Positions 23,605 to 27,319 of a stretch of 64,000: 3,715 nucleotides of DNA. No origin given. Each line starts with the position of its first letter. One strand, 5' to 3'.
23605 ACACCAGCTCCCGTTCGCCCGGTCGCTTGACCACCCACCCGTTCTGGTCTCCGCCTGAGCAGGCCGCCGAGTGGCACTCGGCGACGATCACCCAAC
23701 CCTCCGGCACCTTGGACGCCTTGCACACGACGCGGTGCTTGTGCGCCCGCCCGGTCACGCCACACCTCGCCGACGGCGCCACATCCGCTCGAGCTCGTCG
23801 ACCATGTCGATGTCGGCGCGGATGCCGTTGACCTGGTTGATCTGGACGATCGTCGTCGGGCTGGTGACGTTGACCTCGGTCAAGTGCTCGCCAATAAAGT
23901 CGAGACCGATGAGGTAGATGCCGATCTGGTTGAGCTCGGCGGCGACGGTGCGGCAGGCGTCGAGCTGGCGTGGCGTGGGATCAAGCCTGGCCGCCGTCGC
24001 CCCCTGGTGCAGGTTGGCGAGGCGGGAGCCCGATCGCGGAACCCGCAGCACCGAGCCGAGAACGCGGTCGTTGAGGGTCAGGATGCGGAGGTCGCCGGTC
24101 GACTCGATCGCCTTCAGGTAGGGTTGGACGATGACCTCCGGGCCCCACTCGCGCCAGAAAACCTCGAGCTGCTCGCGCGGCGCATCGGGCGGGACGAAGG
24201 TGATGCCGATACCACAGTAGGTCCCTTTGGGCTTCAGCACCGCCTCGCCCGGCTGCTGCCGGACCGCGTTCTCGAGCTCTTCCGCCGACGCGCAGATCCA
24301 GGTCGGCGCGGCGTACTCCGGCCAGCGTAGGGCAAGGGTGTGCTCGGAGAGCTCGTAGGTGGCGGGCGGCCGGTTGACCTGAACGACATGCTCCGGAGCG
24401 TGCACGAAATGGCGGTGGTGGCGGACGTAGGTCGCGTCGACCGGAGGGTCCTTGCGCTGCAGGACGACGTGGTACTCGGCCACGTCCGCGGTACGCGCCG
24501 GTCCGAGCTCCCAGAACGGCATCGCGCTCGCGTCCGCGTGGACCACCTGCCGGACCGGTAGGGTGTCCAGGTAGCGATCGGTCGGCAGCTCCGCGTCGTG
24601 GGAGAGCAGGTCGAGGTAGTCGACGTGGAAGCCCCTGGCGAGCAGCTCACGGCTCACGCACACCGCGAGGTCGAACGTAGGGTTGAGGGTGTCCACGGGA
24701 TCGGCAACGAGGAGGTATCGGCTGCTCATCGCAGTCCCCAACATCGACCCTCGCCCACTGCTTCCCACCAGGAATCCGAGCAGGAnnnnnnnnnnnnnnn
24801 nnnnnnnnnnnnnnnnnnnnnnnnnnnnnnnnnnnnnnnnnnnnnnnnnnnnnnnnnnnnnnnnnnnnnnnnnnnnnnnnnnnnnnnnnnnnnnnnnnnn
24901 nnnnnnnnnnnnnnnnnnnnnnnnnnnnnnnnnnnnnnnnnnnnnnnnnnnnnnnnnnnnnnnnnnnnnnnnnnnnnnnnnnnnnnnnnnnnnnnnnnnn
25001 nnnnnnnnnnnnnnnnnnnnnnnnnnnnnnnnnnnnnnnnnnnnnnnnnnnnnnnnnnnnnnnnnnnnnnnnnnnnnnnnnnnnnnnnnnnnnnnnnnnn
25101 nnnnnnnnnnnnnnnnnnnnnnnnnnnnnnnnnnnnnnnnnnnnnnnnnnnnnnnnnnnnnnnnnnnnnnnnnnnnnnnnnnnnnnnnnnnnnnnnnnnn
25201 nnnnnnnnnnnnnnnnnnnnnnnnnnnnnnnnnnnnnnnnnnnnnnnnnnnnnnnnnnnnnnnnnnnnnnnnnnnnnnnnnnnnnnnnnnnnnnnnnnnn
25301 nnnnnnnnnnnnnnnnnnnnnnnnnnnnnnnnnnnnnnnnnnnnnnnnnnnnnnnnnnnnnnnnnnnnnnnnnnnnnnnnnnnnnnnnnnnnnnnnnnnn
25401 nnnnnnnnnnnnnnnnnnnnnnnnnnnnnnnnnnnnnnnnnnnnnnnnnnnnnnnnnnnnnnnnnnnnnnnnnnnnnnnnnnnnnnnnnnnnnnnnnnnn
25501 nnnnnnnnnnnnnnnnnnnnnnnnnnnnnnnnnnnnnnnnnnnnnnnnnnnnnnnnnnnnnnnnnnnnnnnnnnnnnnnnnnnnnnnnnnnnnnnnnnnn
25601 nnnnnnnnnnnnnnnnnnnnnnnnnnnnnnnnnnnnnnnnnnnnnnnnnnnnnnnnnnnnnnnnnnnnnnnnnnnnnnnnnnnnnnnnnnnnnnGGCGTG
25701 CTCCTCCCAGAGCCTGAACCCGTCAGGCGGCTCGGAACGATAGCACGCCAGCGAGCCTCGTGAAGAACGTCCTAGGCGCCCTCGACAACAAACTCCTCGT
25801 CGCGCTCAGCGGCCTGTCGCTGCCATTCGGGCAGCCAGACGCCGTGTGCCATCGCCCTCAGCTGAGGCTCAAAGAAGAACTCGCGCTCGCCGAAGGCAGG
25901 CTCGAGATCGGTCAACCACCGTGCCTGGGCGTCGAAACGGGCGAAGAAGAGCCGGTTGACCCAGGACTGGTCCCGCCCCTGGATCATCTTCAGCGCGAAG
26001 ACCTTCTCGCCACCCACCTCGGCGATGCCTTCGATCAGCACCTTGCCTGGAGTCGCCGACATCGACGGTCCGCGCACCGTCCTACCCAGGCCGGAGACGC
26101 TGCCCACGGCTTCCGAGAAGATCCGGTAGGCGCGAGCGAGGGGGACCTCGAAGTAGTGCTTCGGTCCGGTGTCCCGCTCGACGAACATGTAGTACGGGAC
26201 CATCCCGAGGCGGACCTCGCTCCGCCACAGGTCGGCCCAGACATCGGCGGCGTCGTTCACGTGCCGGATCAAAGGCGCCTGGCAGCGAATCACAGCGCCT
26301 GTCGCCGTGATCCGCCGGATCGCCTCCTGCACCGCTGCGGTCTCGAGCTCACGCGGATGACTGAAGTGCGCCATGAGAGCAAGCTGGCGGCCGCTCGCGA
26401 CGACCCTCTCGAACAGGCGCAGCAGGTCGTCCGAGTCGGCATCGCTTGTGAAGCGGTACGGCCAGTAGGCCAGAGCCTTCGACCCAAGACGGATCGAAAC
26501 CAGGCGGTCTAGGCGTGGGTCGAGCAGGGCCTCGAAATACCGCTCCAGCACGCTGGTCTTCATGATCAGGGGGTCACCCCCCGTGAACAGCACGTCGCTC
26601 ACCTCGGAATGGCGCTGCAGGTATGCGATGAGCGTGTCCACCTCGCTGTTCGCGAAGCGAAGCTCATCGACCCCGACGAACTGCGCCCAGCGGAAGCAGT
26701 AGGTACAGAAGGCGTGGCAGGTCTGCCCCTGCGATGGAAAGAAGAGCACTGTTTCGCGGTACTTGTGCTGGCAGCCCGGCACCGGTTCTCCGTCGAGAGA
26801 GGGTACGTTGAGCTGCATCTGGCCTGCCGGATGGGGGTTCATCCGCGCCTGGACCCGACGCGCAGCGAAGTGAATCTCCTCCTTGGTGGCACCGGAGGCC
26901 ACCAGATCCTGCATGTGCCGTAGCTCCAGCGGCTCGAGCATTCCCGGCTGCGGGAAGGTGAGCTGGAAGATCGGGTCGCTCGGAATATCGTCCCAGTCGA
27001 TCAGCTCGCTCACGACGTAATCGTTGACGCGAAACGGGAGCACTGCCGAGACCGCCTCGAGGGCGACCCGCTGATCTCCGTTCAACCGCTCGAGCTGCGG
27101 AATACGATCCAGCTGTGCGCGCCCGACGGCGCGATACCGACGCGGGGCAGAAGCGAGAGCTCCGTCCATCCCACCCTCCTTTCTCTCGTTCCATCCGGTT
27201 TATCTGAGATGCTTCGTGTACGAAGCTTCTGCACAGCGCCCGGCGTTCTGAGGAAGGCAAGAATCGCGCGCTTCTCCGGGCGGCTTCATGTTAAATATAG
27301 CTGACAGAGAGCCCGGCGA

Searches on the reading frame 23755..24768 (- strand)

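Call 3: search_protein_families(library=pfam, proteins=[window:23755-24768:-], max_evalue=0.01)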
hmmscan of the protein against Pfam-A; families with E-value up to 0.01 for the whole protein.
window:23755-24768:- (337 aa): 4 families
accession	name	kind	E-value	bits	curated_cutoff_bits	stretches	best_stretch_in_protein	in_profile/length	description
PF02955.21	GSH-S_ATP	-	5.3e-33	114.3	23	1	145-314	4-174/175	Prokaryotic glutathione synthetase, ATP-grasp domain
PF02951.20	GSH-S_N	-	6.4e-10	39.6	21.3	1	19-134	4-115/119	Prokaryotic glutathione synthetase, N-terminal domain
PF08443.16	RimK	-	1.6e-08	34.8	21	1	178-325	45-187/188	RimK-like ATP-grasp domain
PF14397.11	ATPgrasp_ST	-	2.5e-06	27.3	31.4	1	220-264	128-178/278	Sugar-transfer associated ATP-grasp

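Call 69: search_protein_families(library=ncbifam, proteins=[window:23755-24768:-], max_evalue=0.00001)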
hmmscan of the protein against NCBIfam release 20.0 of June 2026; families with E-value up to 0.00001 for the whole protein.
window:23755-24768:- (337 aa): 4 families
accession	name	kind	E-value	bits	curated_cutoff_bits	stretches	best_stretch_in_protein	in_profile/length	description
NF003573.0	PRK05246.1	equivalog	2.1e-52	177.9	272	1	18-330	4-313/316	glutathione synthase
TIGR01380.1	glut_syn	equivalog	2.7e-48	164.6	299.05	1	20-328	5-310/312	glutathione synthase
NF009110.0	PRK12458.1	subfamily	2.2e-28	99.2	408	1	94-333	81-334/349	glutathione synthetase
NF040720.1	MptN_Meth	equivalog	3.4e-09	36.2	350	1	157-314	120-281/291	tetrahydromethanopterin:alpha-L-glutamate ligase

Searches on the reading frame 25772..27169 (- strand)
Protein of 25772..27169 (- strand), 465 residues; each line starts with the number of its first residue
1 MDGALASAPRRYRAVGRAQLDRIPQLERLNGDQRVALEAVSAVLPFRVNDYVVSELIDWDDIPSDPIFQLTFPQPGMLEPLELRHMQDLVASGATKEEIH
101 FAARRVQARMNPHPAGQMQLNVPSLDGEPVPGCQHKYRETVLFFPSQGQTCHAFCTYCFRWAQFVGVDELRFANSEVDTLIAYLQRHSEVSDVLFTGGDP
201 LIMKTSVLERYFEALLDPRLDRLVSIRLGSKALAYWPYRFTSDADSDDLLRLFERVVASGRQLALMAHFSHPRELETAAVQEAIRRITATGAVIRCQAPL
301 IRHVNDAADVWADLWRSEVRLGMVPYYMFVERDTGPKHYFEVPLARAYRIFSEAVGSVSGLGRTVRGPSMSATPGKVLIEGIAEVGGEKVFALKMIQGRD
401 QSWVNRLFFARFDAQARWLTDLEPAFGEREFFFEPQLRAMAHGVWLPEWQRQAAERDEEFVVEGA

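Call 3: search_protein_families(library=pfam, proteins=[window:25772-27169:-], max_evalue=0.01)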
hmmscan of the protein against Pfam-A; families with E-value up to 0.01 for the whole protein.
window:25772-27169:- (465 aa): 2 families
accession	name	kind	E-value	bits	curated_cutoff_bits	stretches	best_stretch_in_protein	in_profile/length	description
PF04055.27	Radical_SAM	-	0.00037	21.1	29.5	1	149-212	5-68/166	Radical SAM superfamily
PF13353.11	Fer4_12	-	0.0021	18.8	22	1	149-208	13-71/137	4Fe-4S single cluster domain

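Call 69: search_protein_families(library=ncbifam, proteins=[window:25772-27169:-], max_evalue=0.00001)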
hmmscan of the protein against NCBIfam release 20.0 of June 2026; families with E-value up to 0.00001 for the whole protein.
window:25772-27169:- (465 aa): 6 families
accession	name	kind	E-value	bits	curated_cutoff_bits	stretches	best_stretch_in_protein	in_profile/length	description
TIGR00238.1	TIGR00238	subfamily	3.8e-36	124.7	199.2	1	127-361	101-320/331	KamA family radical SAM protein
TIGR03820.1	lys_2_3_AblA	equivalog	7.1e-33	113.9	525.4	1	128-361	97-315/417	lysine 2,3-aminomutase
TIGR03822.1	AblA_like_2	hypoth_equivalog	2.9e-31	108.7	396.25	1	128-363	77-299/321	lysine-2,3-aminomutase-like protein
TIGR03821.1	EFP_modif_epmB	equivalog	5.7e-28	97.8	369.3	1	126-360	83-302/321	EF-P beta-lysylation protein EpmB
TIGR04368.1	Glu_2_3_NH3_mut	equivalog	1.8e-24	86.1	650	1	148-361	159-359/404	glutamate 2,3-aminomutase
TIGR04468.1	arg_2_3_am_muta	equivalog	3.2e-24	85.6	600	1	135-362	96-312/351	arginine 2,3-aminomutase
